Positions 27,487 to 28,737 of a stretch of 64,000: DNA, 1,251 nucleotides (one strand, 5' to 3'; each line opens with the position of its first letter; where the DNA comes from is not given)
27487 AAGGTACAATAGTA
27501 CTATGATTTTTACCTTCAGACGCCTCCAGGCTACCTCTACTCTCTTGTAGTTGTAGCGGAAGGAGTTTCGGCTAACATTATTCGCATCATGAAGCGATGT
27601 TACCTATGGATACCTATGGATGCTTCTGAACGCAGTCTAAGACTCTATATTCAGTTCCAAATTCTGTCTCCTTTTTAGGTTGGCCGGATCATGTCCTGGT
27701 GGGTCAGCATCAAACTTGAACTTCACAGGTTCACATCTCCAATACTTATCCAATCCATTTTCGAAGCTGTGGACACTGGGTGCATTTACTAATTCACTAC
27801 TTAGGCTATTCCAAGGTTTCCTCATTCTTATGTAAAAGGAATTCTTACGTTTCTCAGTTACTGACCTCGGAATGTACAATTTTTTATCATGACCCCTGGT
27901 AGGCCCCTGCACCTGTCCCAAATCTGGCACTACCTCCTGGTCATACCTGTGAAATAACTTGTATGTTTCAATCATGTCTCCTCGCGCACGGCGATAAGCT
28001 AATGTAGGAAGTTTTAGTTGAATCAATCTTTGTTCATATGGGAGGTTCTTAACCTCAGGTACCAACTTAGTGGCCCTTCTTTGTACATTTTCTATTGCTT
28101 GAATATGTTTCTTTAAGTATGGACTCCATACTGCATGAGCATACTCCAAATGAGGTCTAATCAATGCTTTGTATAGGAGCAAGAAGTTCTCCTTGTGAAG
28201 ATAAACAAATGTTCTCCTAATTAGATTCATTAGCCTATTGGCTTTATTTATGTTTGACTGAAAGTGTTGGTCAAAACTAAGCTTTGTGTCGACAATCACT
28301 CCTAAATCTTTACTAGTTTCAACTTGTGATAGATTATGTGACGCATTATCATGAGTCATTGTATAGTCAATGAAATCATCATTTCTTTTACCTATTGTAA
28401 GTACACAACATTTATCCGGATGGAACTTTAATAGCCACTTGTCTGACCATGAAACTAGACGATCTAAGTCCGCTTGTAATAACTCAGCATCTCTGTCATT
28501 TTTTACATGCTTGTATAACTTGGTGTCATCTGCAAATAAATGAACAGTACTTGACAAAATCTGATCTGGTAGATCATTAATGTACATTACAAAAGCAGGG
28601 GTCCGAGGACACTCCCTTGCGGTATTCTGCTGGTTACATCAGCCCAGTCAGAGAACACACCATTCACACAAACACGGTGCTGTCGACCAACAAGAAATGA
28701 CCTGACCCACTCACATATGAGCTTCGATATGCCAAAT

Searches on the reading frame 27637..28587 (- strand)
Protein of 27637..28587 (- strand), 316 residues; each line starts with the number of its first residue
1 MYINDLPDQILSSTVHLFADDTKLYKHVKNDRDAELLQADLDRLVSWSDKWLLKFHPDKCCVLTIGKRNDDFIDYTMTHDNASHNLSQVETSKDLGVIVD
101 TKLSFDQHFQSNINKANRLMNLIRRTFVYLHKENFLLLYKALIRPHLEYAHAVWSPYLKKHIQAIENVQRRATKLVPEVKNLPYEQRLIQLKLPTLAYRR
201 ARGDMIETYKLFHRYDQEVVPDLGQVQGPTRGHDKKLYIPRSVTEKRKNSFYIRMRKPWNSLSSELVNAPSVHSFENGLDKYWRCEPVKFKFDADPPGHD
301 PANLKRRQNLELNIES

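Call 54: search_protein_families(library=pfam, proteins=[window:27637-28584:-], max_evalue=0.01)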
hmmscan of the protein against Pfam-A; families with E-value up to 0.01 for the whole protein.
window:27637-28584:- (315 aa): 1 family
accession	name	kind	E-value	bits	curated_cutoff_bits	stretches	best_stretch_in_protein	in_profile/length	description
PF00078.32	RVT_1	-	0.0005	20.3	29.6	1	2-78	134-194/205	Reverse transcriptase (RNA-dependent DNA polymerase)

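Call 58: find_encoding_contigs(protein=window:27637-28587:-, flank=6000, max_places=6)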
Protein window:27637-28587:- (316 aa): no gene with exactly this product is on record in the collection.
